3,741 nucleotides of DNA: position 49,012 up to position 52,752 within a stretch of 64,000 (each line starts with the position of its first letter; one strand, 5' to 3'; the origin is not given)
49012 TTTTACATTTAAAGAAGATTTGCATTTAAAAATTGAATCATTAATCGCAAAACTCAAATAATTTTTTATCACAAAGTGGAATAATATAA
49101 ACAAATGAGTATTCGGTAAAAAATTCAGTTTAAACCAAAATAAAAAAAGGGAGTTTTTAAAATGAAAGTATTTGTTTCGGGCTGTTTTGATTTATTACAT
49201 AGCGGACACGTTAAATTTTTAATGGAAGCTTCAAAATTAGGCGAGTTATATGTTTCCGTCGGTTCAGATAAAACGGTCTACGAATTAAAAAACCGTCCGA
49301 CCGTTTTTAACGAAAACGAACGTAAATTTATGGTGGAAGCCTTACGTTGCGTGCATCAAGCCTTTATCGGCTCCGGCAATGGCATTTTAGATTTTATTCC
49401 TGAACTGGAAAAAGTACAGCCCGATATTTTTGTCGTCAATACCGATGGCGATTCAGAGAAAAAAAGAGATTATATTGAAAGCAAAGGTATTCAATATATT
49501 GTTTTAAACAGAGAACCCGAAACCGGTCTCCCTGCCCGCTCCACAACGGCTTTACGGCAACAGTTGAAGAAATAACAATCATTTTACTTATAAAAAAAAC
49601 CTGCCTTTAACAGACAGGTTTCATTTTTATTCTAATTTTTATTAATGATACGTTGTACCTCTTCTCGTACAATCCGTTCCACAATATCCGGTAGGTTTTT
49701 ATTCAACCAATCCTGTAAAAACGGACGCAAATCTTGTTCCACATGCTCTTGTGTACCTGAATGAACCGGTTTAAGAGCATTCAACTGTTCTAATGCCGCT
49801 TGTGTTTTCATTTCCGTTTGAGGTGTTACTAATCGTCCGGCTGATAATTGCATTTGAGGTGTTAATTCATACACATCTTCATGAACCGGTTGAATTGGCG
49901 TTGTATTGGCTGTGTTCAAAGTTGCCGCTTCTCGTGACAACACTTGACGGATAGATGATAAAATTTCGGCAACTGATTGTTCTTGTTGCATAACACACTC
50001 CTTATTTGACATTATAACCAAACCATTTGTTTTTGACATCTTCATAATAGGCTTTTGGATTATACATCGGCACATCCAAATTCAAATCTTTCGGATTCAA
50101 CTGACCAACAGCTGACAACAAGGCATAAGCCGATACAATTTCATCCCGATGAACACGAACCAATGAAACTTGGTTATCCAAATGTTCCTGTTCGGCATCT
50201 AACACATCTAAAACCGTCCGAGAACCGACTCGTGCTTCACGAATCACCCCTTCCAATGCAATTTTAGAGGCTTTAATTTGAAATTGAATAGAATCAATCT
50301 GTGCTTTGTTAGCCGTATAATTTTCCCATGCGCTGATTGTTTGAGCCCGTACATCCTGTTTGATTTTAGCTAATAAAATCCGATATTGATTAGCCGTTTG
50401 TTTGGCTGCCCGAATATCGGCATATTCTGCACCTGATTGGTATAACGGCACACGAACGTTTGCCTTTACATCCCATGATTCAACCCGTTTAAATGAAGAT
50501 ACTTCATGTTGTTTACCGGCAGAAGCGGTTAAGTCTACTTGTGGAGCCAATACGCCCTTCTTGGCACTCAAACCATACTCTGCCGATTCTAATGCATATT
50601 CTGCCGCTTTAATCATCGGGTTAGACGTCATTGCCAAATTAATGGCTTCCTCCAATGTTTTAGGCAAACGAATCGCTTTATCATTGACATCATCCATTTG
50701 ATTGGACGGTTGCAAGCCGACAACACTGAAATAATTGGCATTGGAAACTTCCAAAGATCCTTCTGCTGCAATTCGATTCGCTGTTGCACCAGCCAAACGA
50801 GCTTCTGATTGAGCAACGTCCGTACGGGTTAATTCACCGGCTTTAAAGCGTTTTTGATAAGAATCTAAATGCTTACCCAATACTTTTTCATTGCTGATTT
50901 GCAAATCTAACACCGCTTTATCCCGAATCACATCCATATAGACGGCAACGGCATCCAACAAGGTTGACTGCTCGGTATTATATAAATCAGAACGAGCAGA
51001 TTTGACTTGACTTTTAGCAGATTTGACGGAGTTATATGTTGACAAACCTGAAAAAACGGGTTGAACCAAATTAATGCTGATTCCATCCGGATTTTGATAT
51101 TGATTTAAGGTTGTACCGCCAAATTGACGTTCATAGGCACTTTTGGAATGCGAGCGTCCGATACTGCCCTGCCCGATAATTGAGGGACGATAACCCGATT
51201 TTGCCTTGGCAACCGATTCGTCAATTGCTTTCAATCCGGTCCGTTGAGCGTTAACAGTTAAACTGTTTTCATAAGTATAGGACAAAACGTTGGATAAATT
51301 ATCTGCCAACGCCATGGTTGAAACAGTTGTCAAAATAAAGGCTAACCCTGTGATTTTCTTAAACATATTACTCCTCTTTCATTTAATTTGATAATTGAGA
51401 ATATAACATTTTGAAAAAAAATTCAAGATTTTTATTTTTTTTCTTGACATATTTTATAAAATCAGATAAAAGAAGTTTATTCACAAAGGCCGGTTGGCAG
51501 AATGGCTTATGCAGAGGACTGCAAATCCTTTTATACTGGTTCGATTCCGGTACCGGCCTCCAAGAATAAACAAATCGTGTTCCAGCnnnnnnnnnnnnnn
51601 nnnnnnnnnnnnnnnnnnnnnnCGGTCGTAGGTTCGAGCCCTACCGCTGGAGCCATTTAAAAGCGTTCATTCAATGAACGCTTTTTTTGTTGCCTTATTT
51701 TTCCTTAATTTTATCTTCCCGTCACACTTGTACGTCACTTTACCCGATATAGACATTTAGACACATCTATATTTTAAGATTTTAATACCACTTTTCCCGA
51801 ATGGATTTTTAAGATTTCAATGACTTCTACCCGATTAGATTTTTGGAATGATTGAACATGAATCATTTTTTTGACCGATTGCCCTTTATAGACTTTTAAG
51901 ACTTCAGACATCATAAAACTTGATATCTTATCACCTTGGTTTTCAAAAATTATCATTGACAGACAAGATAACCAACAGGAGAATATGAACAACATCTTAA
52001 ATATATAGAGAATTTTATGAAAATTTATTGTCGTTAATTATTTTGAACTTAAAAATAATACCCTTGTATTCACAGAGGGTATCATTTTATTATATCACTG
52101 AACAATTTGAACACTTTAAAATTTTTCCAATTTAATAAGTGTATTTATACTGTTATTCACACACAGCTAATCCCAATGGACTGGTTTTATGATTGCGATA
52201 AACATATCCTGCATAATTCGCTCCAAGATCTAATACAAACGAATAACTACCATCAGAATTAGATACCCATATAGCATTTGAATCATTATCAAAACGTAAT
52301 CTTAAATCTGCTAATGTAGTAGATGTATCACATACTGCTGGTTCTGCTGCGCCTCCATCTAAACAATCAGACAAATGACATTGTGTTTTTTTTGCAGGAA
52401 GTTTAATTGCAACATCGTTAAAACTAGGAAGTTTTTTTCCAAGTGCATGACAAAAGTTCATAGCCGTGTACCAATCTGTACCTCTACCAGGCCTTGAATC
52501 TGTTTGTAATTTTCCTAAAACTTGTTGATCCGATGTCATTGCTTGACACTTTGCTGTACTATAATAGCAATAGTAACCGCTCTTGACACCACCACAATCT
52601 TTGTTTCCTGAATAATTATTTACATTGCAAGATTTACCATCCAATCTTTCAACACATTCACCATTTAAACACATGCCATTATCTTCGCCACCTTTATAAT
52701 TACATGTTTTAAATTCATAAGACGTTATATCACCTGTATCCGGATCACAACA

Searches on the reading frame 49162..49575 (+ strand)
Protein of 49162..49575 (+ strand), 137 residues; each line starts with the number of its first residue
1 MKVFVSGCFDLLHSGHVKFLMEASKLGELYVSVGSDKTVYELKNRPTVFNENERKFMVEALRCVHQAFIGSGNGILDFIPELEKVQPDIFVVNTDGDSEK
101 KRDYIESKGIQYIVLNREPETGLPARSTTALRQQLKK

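Call 11: search_protein_families(library=pfam, proteins=[window:49162-49575:+], max_evalue=0.001)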
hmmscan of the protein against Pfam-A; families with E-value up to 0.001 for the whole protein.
window:49162-49575:+ (137 aa): 1 family
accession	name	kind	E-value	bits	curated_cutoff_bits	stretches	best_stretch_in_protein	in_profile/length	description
PF01467.32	CTP_transf_like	-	1.3e-13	51.7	21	1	5-132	2-131/133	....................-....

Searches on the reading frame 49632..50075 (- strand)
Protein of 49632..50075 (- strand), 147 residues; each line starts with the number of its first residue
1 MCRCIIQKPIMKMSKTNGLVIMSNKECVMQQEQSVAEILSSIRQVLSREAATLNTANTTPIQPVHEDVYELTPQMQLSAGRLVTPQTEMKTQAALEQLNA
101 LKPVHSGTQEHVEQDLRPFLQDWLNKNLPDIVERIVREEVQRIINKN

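Call 12: search_protein_families(library=pfam, proteins=[window:49632-50075:-], max_evalue=0.001)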
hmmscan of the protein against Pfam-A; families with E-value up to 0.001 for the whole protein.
window:49632-50075:- (147 aa): 1 family
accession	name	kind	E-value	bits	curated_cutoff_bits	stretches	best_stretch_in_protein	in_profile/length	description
PF10691.14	DUF2497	-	6.6e-13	49.4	27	1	82-144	3-74/75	Protein of unknown function (DUF2497)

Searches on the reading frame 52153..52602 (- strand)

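Call 82: search_protein_families(library=pfam, proteins=[window:52153-52602:-], max_evalue=5)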
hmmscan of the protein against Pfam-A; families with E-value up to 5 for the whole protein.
window:52153-52602:- (149 aa): 1 family
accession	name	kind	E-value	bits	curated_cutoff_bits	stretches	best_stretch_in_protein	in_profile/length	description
PF03781.23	FGE-sulfatase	-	0.086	12.9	23.3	1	27-61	81-115/255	Sulfatase-modifying factor enzyme 1-like domain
